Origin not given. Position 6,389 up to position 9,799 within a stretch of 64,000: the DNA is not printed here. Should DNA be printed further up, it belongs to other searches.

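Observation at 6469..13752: Self-contained operon: PRiA4_ORF3-domain protein plus two giant orphan paralogs that share only a C-terminal HTH-like module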

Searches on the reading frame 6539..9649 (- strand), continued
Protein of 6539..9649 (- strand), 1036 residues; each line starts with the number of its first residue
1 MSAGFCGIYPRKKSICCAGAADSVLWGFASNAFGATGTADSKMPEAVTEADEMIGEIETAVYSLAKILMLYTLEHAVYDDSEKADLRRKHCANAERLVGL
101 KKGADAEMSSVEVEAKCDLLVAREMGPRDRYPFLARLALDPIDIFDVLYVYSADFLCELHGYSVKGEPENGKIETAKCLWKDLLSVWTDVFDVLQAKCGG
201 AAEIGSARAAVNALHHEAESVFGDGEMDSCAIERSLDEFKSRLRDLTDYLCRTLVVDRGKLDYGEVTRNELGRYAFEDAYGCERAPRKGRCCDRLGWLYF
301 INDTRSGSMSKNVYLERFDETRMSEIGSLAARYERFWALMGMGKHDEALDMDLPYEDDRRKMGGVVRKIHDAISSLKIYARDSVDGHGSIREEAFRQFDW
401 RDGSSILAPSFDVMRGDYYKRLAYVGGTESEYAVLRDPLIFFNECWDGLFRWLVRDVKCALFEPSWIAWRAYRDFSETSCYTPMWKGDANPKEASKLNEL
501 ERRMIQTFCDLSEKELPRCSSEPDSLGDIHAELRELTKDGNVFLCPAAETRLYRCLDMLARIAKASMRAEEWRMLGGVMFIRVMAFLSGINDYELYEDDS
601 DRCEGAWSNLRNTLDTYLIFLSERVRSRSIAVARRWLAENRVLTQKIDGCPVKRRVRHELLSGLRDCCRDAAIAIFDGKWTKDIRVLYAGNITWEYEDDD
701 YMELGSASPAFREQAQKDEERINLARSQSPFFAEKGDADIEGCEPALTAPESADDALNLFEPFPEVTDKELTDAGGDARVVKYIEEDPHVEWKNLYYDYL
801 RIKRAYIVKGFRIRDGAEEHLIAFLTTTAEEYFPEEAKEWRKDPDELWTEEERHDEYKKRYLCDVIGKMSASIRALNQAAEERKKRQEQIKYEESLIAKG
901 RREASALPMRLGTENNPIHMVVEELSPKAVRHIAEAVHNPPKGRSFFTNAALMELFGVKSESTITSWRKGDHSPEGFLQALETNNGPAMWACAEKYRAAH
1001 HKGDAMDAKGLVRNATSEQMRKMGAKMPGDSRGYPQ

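Call 103: search_protein_families(library=padloc, proteins=[L001:4941-6530:+, L004:229-1446:+, L004:6891-8666:+], max_evalue=0.001)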
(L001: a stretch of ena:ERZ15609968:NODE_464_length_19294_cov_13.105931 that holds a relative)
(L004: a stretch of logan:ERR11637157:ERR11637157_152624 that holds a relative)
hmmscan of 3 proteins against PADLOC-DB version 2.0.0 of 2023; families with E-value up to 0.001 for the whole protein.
L001:4941-6530:+ (529 aa): 33 families (the best 25 are shown)
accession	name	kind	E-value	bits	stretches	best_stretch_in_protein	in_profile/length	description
PDLC04042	PD-T4-6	-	2.3e-27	94.4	1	19-251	8-219/292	-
PDLC04053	PD-T4-6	-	7.6e-26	89.3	1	16-307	5-287/311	-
PDLC03920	MkoA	-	3.9e-23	79.7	1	20-305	8-291/1112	-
PDLC04138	mad6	-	2.5e-21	74.3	1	12-246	43-258/659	mads_6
PDLC04047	PD-T4-6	-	6.5e-20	69.5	1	16-247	6-215/327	-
PDLC04062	PD-T4-6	-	2.5e-19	67.6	1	134-315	133-318/450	-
PDLC04044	PD-T4-6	-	9.9e-19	65.7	1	136-301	136-302/372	-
PDLC04056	PD-T4-6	-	3.5e-17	60.6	1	142-241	111-207/415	-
PDLC04043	PD-T4-6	-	3.7e-17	60.5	1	14-242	9-215/452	-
PDLC04060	PD-T4-6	-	5e-16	56.7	1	20-246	8-211/486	-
PDLC02375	Stk2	-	1.2e-15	55.3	1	51-245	149-321/500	-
PDLC04048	PD-T4-6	-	1.5e-15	55.5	1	20-251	10-219/354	-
PDLC04058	PD-T4-6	-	3e-15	54.2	1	141-241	117-219/460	-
PDLC04039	PD-T4-6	-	7.1e-15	53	1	21-242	15-213/458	-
PDLC04063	PD-T4-6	-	7.2e-15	52.7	1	141-289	122-284/564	-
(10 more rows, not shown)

L004:229-1446:+ (405 aa): 2 families
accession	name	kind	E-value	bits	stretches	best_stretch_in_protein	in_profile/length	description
PDLC04353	PDC-M04A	-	2.1e-10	38.4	1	7-183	5-182/232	-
PDLC05033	PDC-S51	-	0.00051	17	0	158-187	281-310/376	-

L004:6891-8666:+ (591 aa): 0 families
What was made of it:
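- PDC-M04A-like DUF3800 in L004 (call 103).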

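Call 111: find_related_loci(query=A3, collection=viral_contigs, flank=10000)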
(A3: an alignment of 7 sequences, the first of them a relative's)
Query A3 (994 aa) in viral_contigs; peptide patterns used: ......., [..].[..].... (x = any residue, [..] = any of these).
51 stretches matched a pattern, but none encodes a relative of the query by tblastn (E <= 1e-3).
